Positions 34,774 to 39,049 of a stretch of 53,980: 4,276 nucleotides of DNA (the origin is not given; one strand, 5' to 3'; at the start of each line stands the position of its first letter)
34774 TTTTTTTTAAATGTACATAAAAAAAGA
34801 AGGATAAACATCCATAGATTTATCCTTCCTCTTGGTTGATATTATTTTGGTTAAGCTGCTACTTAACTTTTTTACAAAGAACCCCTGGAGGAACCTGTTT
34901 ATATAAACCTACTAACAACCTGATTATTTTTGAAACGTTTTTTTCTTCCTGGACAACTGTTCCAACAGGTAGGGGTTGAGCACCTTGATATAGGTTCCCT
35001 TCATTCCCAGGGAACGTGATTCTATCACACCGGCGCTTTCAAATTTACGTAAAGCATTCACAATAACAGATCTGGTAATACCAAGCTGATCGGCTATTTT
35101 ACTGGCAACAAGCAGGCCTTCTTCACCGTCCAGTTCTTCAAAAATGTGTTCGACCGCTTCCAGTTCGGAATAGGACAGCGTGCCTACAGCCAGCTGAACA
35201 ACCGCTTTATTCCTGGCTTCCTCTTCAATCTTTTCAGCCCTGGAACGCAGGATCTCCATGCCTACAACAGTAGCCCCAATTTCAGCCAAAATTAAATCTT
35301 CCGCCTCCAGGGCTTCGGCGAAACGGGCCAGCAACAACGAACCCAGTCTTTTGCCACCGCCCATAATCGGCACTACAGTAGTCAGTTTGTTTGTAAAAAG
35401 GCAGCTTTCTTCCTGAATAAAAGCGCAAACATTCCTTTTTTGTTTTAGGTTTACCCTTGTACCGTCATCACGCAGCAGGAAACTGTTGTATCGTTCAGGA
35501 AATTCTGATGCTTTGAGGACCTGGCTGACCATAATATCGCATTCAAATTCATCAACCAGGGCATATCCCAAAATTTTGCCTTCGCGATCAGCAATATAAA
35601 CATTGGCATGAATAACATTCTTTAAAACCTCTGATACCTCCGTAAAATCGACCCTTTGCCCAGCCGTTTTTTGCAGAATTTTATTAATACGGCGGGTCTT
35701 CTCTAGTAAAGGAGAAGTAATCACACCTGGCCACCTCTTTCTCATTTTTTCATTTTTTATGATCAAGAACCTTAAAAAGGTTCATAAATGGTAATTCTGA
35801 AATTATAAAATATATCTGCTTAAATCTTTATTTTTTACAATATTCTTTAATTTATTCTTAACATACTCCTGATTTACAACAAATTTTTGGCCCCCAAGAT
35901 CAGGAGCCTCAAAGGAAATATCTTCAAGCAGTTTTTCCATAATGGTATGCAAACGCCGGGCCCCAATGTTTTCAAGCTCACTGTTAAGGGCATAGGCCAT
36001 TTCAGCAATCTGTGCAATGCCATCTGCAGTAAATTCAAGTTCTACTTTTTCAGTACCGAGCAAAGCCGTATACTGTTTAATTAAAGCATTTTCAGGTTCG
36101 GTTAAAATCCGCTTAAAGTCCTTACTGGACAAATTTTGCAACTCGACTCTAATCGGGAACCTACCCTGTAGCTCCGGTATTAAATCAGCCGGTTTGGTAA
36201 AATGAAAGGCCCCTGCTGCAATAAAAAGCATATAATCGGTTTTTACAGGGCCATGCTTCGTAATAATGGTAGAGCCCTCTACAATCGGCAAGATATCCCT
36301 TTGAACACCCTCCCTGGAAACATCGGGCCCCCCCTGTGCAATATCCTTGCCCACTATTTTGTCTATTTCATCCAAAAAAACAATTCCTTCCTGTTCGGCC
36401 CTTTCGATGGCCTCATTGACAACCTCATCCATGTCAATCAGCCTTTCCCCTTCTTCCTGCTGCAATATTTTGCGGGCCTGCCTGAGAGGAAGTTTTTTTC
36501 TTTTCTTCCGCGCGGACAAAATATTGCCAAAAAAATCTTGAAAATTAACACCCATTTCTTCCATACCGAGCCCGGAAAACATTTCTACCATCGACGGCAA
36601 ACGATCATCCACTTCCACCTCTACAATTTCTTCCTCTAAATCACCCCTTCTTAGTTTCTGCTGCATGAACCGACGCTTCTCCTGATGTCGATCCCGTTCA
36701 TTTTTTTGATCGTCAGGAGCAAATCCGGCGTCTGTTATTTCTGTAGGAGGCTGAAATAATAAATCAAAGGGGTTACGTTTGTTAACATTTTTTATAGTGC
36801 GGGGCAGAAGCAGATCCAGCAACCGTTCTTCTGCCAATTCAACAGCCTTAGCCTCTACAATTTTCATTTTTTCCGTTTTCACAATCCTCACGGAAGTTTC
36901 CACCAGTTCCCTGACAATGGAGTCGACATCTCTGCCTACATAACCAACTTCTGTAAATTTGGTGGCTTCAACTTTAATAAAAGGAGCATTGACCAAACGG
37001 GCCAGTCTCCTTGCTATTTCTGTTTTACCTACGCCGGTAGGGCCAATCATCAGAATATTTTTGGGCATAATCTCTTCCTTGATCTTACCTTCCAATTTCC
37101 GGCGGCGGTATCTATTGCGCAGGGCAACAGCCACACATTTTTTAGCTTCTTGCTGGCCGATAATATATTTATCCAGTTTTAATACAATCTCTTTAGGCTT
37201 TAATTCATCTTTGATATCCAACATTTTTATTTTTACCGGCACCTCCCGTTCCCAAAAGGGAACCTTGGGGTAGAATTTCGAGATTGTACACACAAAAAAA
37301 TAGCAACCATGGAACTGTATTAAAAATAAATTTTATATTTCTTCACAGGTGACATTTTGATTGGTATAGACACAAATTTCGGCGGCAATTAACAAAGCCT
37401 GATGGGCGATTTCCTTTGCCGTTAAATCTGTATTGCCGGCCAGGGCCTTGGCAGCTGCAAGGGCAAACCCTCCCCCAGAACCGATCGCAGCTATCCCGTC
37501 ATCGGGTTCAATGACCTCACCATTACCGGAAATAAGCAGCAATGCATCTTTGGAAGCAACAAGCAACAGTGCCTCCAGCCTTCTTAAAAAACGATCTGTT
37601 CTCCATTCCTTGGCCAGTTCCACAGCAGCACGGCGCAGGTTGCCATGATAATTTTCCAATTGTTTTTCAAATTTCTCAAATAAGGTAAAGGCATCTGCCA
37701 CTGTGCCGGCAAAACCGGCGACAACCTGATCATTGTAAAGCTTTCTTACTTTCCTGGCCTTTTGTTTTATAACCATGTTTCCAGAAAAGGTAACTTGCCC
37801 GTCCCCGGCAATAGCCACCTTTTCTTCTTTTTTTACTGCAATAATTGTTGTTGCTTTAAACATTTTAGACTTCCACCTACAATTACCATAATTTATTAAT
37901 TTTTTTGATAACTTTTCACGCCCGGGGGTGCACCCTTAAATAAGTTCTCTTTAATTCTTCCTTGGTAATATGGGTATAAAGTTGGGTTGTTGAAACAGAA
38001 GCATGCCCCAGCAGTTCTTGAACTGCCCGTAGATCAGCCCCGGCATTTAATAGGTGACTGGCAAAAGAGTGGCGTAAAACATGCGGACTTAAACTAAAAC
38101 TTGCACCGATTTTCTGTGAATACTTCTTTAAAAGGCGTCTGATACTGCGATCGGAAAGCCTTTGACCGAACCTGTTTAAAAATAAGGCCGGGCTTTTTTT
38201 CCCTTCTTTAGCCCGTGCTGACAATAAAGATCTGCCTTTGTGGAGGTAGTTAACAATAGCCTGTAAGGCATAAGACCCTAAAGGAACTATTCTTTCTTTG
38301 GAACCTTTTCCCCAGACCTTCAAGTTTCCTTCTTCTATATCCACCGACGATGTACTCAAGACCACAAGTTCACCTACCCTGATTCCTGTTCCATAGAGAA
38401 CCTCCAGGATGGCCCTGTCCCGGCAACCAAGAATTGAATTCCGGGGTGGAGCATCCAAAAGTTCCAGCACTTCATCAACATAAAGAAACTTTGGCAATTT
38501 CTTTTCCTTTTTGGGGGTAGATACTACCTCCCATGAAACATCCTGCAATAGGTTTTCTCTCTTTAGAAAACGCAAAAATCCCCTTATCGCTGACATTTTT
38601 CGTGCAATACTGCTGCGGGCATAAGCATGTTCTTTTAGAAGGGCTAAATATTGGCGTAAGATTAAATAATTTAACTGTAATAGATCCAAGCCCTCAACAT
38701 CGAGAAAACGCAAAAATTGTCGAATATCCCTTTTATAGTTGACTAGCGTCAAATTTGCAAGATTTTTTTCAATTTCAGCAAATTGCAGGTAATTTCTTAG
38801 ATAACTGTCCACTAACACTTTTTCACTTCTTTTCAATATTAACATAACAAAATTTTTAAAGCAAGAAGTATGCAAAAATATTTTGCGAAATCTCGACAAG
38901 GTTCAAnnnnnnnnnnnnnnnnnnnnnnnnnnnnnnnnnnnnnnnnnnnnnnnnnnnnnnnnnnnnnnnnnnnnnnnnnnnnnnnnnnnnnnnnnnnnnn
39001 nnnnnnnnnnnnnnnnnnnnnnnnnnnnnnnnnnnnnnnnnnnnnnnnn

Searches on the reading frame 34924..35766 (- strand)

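Call 62: search_protein_families(library=pfam, proteins=[window:34924-35766:-], max_evalue=0.000001)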
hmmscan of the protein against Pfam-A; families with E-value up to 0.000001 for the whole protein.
window:34924-35766:- (280 aa): 2 families
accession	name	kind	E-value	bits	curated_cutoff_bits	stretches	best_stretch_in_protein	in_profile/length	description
PF06018.20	CodY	-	1.1e-64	217.6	29.5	1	20-196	2-177/177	CodY GAF-like domain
PF08222.17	HTH_CodY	-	2.2e-30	104.5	27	1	215-272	1-58/61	CodY helix-turn-helix domain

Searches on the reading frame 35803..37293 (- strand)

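Call 62: search_protein_families(library=pfam, proteins=[window:35803-37293:-], max_evalue=0.000001)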
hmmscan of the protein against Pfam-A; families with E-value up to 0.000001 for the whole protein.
window:35803-37293:- (496 aa): 3 families
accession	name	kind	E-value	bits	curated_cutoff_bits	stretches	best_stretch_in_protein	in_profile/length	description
PF07724.20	AAA_2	-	1.1e-31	110.6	27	1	244-382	16-166/166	AAA domain (Cdc48 subfamily)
PF00004.35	AAA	-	2.7e-15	57.4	21.2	0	80-127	1-50/131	ATPase family associated with various cellular activities (AAA)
PF07728.20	AAA_5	-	9.5e-08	32.6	22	0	79-115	1-38/139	AAA domain (dynein-related subfamily)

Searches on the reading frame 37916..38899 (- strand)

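Call 63: search_protein_families(library=pfam, proteins=[window:37916-38899:-], max_evalue=0.000001)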
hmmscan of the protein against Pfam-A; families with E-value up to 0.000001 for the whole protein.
window:37916-38899:- (327 aa): 2 families
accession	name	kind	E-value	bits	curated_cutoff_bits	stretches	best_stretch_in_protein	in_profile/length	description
PF00589.27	Phage_integrase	-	5.8e-48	163.4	27.1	1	137-314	1-171/172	Phage integrase family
PF02899.23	Phage_int_SAM_1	-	2.2e-18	66.7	22.3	1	36-116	3-83/83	Phage integrase, N-terminal SAM-like domain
